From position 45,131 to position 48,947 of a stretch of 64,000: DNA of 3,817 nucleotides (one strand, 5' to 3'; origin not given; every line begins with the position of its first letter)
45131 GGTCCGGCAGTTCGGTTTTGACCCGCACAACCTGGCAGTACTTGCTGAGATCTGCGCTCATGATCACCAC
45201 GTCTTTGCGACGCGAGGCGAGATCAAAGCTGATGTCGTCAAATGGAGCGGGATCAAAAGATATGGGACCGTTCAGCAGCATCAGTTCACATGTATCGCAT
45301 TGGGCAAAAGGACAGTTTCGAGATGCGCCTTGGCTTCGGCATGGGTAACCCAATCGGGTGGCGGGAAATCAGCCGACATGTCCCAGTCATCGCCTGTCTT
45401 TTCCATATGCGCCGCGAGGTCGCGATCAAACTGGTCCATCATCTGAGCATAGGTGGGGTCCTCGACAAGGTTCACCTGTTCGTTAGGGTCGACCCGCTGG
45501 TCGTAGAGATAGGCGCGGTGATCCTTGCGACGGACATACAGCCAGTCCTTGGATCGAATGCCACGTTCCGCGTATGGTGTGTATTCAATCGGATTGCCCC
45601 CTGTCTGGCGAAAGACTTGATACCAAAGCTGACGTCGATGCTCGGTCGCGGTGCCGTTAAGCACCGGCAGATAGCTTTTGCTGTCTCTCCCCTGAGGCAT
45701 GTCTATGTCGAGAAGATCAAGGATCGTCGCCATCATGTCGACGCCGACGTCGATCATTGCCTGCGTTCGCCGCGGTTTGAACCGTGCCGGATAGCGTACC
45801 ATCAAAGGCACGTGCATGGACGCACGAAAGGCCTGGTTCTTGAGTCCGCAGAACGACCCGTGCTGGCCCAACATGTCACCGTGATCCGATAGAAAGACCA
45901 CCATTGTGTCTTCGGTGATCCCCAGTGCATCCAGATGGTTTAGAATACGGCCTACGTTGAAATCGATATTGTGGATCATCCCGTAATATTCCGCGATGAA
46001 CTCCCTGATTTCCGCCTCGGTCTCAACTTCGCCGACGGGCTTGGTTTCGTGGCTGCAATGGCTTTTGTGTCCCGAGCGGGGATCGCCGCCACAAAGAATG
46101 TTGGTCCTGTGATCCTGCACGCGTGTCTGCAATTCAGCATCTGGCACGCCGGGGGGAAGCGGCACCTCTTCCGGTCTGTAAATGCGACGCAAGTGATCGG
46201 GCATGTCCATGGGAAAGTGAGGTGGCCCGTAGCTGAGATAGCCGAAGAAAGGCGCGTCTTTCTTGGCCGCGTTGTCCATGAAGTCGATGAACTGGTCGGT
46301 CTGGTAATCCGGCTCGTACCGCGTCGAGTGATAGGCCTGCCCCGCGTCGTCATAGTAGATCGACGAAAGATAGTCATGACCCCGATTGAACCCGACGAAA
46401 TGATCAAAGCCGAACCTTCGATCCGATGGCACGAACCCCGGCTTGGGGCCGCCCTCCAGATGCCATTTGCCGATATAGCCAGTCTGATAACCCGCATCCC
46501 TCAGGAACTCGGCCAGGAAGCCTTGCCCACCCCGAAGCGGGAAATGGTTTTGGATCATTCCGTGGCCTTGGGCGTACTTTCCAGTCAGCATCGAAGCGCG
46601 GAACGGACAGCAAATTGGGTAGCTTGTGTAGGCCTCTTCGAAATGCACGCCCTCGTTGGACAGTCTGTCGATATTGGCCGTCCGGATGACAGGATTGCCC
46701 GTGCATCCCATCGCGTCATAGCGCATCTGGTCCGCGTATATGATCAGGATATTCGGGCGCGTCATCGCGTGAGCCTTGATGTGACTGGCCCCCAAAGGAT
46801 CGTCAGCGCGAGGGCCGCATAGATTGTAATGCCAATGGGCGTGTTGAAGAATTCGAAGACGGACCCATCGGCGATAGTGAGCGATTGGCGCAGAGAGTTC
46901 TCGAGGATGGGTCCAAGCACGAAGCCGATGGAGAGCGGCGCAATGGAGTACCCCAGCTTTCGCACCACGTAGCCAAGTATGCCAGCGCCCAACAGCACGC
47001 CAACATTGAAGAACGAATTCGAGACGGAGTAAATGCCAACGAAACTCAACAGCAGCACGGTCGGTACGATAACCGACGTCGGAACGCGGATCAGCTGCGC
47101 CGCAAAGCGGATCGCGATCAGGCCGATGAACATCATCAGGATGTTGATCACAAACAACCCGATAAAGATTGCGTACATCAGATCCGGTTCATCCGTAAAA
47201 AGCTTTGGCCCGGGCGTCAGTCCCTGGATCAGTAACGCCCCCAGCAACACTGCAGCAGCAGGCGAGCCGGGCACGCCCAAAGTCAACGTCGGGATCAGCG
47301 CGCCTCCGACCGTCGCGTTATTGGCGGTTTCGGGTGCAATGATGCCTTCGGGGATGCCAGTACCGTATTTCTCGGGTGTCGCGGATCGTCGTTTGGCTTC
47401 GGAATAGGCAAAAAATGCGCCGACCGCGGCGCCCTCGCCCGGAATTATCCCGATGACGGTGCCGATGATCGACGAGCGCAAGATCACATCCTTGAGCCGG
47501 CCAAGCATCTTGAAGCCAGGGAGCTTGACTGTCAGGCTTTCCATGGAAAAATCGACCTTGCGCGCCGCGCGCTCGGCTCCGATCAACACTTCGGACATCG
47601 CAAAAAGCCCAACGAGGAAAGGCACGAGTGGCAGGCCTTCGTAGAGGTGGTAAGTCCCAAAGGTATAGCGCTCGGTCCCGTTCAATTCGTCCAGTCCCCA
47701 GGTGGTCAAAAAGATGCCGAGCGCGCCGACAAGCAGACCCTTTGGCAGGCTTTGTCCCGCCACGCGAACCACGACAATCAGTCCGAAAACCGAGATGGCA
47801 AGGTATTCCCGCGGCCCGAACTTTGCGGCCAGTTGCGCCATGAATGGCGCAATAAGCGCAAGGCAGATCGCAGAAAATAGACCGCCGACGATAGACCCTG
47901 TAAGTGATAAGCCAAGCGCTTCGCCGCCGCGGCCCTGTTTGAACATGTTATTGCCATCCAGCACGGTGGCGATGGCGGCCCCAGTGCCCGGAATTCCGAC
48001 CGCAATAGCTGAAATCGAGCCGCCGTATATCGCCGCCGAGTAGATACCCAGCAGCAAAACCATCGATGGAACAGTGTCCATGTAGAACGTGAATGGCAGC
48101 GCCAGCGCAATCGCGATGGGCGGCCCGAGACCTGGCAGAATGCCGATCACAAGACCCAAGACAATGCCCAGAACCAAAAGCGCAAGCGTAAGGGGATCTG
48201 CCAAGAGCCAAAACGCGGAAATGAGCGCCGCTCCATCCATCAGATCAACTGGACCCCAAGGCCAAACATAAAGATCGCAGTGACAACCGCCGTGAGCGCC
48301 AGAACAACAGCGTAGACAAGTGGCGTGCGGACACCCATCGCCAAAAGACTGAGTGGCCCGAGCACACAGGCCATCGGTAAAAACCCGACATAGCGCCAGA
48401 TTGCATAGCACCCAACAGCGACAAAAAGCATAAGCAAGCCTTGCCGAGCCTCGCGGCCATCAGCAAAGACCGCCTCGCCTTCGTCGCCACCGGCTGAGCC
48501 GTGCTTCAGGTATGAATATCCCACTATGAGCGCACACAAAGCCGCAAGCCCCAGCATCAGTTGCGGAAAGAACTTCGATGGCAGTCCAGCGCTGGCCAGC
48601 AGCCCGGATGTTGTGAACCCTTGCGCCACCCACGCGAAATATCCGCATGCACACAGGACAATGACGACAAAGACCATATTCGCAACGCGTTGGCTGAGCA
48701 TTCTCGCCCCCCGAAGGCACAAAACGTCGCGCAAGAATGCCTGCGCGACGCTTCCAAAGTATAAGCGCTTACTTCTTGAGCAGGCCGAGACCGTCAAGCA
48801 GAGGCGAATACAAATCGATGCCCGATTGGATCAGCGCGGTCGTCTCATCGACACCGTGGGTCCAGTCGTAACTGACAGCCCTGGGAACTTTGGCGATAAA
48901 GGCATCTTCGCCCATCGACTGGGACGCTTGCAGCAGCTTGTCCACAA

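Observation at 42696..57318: Cytoplasmic sulfatase between a TctCBA importer and transketolase-like/SDR genes, mirrored by a second transketolase-ALDH-enolase-FMO-SDR operon: candidate undescribed sulfate-ester catabolic system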

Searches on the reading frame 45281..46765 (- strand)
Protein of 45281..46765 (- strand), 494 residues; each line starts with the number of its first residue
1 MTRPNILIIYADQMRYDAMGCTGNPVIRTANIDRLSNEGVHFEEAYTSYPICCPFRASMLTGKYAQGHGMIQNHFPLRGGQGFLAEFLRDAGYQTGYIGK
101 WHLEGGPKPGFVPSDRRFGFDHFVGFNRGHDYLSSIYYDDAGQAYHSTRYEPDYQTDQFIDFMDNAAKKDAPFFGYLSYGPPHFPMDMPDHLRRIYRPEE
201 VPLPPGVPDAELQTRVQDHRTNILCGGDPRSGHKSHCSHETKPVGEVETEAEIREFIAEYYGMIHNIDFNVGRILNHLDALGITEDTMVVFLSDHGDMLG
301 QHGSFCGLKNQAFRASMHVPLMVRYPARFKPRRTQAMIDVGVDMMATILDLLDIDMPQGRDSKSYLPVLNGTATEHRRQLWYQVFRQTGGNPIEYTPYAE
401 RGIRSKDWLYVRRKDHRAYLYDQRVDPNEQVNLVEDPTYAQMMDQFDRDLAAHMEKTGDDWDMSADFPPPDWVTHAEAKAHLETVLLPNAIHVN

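Call 4: search_protein_families(library=pfam, proteins=[window:45281-46765:-])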
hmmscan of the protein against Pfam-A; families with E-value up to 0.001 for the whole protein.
window:45281-46765:- (494 aa): 4 families
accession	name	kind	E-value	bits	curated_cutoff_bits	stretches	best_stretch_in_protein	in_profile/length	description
PF00884.28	Sulfatase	-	9.1e-56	189.8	25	1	4-354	1-301/301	Sulfatase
PF16347.10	SGSH_C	-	2.5e-19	70.4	29.3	1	301-453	2-151/154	N-sulphoglucosamine sulphohydrolase, C-terminal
PF01663.27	Phosphodiest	-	1.2e-13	51.9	23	1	7-76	2-68/342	Type I phosphodiesterase / nucleotide pyrophosphatase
PF02995.22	DUF229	-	4e-05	22.9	25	1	256-336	302-378/496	Protein of unknown function (DUF229)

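Call 6: search_protein_families(library=ncbifam, proteins=[window:45281-46765:-], max_evalue=0.00001)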
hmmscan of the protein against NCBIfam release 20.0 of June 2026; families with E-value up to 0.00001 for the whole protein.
window:45281-46765:- (494 aa): 4 families
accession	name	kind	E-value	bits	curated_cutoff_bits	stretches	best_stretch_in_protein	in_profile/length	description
NF010322.0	PRK13759.1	equivalog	2e-64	217.9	481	2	153-462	183-465/486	arylsulfatase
NF045661.1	HdlasePehA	equivalog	9.3e-60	202.7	900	2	153-450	184-481/506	phosphoric/sulfuric ester hydrolase PehA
TIGR03417.1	chol_sulfatase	equivalog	6.5e-51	173.7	433.45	1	2-453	1-439/500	choline-sulfatase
NF052527.1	Mn_arylsulf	exception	4.3e-38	131.4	850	2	251-456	258-454/479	manganese-dependent arylsulfatase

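Call 7: search_solved_structures(query=window:45281-46765:-, max_evalue=0.00001)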
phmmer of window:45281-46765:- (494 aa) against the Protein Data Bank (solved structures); distinct sequences matched with E-value up to 0.00001: 83 (the best 60 are shown).
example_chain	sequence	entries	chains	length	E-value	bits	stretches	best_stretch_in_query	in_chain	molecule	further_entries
5g2v_A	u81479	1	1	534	4.6e-50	174.3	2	3-197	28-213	N-ACETYLGLUCOSAMINE-6-SULFATASE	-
2qzu_A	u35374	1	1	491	1.5e-47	166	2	3-211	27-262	Putative sulfatase yidJ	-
6j66_A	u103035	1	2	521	4e-45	158.1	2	254-462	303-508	Chondroitin sulfate/dermatan sulfate 4-O-endosulfatase protein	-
9ihk_D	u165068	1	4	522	7.9e-43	150.5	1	3-455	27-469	Sulfatase_S1_30A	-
7ebp_A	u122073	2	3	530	4.9e-42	147.9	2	3-185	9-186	Sulfatase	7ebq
9s8y_A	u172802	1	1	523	5.2e-42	147.8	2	3-185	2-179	Sulfatase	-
9s03_A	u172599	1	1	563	1.1e-40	143.4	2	2-204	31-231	Putative sulfatase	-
2vqr_A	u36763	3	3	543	6.5e-39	137.6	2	168-447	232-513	PUTATIVE SULFATASE | Multifunctional alkaline phosphatase superfamily protein pRL90232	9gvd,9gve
6ust_A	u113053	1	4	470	7.6e-39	137.3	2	3-196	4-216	N-acetylgalactosamine 6-sulfate sulfatase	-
2w8s_A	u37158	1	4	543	2.1e-38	135.9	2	168-447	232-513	PHOSPHONATE MONOESTER HYDROLASE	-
7oz8_AAA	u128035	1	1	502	5.1e-38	134.6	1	3-461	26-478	Choline-sulfatase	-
4upi_A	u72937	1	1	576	7.4e-38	134.1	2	4-166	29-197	SULFATASE FAMILY PROTEIN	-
4upl_A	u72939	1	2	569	2.8e-37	132.1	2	5-113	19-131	SULFATASE FAMILY PROTEIN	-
6pt4_B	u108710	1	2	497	5.3e-37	131.2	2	2-114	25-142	exo-2S-iota carrageenan S1 sulfatase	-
4uph_A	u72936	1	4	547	1.1e-36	130.3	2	141-443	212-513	SULFATASE (SULFURIC ESTER HYDROLASE) PROTEIN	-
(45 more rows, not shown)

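Call 9: find_related_loci(query=window:45281-46765:-, collection=genome_contigs, flank=10000)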
Query window:45281-46765:- (494 aa) in genome_contigs; peptide patterns used: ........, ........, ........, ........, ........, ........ (x = any residue, [..] = any of these).
158 stretches matched a pattern; 114 encode a relative of the query (tblastn E <= 1e-3); the best 80 are kept; 80 distinct loci.
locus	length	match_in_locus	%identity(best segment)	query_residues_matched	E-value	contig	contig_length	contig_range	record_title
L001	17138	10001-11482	88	1-494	0e+0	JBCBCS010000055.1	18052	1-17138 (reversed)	MAG: Pseudomonadota bacterium isolate J06596_4 NODE_55_length_18052_cov_5.726954, whole genome shotgun sequence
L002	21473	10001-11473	88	3-493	0e+0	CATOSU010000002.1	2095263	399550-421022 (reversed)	MAG: uncultured Rhodobacteraceae bacterium isolate 40c057d4-95a5-45c8-a4db-551b3d3aec29 genome assembly, contig: contig_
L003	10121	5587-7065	85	1-493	0e+0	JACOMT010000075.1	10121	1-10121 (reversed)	MAG: Rhodobacteraceae bacterium isolate SP12ARB1 SP12ARB1_Ga0325876_1075, whole genome shotgun sequence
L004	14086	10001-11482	83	1-494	0e+0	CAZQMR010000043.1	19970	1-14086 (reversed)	MAG TPA_asm: uncultured Rhodobacterales bacterium isolate SRP065251_co2_66 genome assembly, contig: NODE_1541_length_199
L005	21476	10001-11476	84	2-493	0e+0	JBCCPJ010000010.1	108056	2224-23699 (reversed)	MAG: Pseudomonadota bacterium isolate P01_D01_bin.125 k141_49960_length_108056_cov_18.1059, whole genome shotgun sequenc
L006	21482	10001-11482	83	1-494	0e+0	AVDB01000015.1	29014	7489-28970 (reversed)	Rhodobacteraceae bacterium HIMB11 HIMB11_contig24.15, whole genome shotgun sequence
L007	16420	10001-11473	84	3-493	0e+0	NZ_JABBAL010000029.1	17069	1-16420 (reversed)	MAG: Planktotalea sp. isolate HE327_NSB060 NODE_4365_length_17069_cov_22.221053, whole genome shotgun sequence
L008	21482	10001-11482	82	1-494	0e+0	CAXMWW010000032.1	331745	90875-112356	MAG: uncultured Sulfitobacter sp. isolate c7aa7673-099f-424b-b76d-a1e9a7826d04 genome assembly, contig: contig_32, whole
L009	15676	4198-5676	81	1-493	0e+0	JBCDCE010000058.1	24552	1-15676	MAG: Pseudomonadota bacterium isolate P01_G01_bin.1 k141_1329785_length_24552_cov_20.0007, whole genome shotgun sequence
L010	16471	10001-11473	80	3-493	0e+0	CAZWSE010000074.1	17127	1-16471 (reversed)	MAG TPA_asm: uncultured Sulfitobacter sp. isolate SRP268394_co2_65 genome assembly, contig: NODE_5125_length_17127_cov_3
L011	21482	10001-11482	80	1-494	0e+0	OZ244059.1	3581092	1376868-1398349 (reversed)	MAG: Aestuariivita sp. isolate 4a453047-be49-46e1-ad1c-e85346ca0e0b genome assembly, chromosome: 1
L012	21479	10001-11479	81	1-493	0e+0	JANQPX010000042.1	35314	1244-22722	MAG: Geminicoccaceae bacterium isolate IP29b_bin.180 k99_3060017, whole genome shotgun sequence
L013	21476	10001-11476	80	3-494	0e+0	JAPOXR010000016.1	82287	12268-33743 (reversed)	MAG: Rhodobacteraceae bacterium isolate COS4_bin_11 NODE_292_length_82287_cov_122.562, whole genome shotgun sequence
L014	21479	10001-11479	80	1-493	0e+0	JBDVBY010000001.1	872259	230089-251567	MAG: Paracoccaceae bacterium isolate CB.42.M.D5_127_83 CB_42_M_D5_127_83_000000000001, whole genome shotgun sequence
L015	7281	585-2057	79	3-493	0e+0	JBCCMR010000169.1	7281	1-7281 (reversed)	MAG: Pseudomonadota bacterium isolate P01_C01_bin.59 k141_1183967_length_7281_cov_14.0000, whole genome shotgun sequence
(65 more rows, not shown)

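Call 31: find_encoding_contigs(protein=window:45281-46765:-, flank=10000, max_places=6)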
Protein window:45281-46765:- (494 aa): 1 contig read that carries it; 1 place shown.
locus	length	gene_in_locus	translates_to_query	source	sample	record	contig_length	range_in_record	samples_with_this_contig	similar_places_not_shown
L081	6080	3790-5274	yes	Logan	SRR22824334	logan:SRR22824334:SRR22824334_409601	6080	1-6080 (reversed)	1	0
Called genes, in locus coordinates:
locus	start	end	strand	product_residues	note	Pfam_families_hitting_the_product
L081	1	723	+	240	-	?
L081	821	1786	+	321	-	PF03401:TctC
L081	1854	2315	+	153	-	PF07331:TctB (weak)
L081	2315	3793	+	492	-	PF01970:TctA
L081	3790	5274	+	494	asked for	PF00884:Sulfatase, PF01663:Phosphodiest, PF16347:SGSH_C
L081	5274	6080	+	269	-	?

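Call 46: find_homologous_proteins(query=window:45281-46765:-, max_evalue=1e-40)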
Query window:45281-46765:- (494 aa): 1857 proteins with E <= 1e-40 among 8000 candidates; the best 120 are listed.
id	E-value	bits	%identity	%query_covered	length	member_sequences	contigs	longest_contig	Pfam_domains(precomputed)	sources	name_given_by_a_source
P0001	0.0e+0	1159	98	100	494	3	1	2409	PF01663.28,PF16347.11,PF00884.29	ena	-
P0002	0.0e+0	1033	85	100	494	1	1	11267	PF01663.28,PF16347.11,PF00884.29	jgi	-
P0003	0.0e+0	1031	85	100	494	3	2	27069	PF02995.23,PF01663.28,PF16347.11,PF00884.29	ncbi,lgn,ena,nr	ncbi:MAG: sulfatase [Rhodobacteraceae bacterium]|nr:sulfatase [Paracoccaceae bacterium]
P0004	0.0e+0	1012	84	99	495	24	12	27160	PF02995.23,PF01663.28,PF16347.11,PF00884.29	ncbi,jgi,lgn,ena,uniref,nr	ncbi:sulfatase [Planktotalea sp.]|uniref:sulfatase family protein n=1 Tax=Planktotalea sp. TaxID=202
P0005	3.2e-298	1008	84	99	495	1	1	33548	PF01663.28,PF16347.11,PF00884.29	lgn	-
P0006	8.0e-297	1003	82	100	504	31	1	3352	PF02995.23,PF01663.28,PF16347.11,PF00884.29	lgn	-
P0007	9.5e-297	1003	83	100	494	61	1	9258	PF02995.23,PF01663.28,PF16347.11,PF00884.29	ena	-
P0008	4.5e-292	988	81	100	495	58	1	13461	PF02995.23,PF01663.28,PF16347.11,PF00884.29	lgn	-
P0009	1.0e-289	980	81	99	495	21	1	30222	PF01663.28,PF16347.11,PF00884.29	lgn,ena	-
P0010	1.8e-289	979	80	100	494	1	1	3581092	PF02995.23,PF01663.28,PF16347.11,PF00884.29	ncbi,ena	-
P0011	1.8e-288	976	80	100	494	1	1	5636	PF02995.23,PF01663.28,PF16347.11,PF00884.29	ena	-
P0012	1.3e-285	966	80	100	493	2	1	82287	PF01663.28,PF16347.11,PF00884.29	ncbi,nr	ncbi:MAG: sulfatase [Rhodobacteraceae bacterium]|nr:sulfatase [Paracoccaceae bacterium]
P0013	5.1e-285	965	80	99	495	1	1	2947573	PF02995.23,PF01663.28,PF16347.11,PF00884.29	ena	-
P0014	1.4e-283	960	80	99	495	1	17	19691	PF01663.28,PF16347.11,PF00884.29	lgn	-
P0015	1.1e-281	953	78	100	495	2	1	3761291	PF02995.23,PF01663.28,PF16347.11,PF00884.29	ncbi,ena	-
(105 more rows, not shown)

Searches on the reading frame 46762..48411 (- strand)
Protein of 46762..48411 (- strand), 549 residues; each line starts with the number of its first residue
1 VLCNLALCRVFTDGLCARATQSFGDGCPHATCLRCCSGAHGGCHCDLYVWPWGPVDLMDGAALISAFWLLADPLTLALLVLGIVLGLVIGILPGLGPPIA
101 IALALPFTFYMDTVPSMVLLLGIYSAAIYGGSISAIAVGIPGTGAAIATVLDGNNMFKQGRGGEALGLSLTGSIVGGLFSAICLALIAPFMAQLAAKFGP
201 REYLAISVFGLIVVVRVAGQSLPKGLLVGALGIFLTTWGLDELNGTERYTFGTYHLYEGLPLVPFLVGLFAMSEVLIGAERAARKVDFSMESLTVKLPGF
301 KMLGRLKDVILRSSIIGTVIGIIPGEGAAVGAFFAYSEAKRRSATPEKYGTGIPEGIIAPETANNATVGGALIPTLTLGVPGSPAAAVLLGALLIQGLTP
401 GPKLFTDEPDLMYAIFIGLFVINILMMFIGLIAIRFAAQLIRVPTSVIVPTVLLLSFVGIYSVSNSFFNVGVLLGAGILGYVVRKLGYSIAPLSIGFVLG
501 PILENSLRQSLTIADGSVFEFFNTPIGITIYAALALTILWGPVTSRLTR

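Call 4: search_protein_families(library=pfam, proteins=[window:46762-48411:-])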
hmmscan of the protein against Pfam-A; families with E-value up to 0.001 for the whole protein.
window:46762-48411:- (549 aa): 1 family
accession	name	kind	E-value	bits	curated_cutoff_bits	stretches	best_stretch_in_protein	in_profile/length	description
PF01970.21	TctA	-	1.5e-142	475.6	28.9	1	76-493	1-421/423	Tripartite tricarboxylate transporter TctA family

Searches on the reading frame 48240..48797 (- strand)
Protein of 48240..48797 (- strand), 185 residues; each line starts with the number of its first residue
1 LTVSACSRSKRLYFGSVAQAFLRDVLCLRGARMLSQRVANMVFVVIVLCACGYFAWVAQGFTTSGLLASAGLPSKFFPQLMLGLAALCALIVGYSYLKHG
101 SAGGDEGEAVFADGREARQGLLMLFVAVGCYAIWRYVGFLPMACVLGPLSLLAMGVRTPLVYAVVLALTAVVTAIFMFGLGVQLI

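Call 4: search_protein_families(library=pfam, proteins=[window:48240-48797:-])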
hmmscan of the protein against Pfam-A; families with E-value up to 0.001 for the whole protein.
window:48240-48797:- (185 aa): 1 family
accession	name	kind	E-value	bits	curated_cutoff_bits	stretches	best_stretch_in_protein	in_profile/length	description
PF07331.16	TctB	-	1.3e-07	32.3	29.1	1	43-184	5-136/137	Tripartite tricarboxylate transporter TctB family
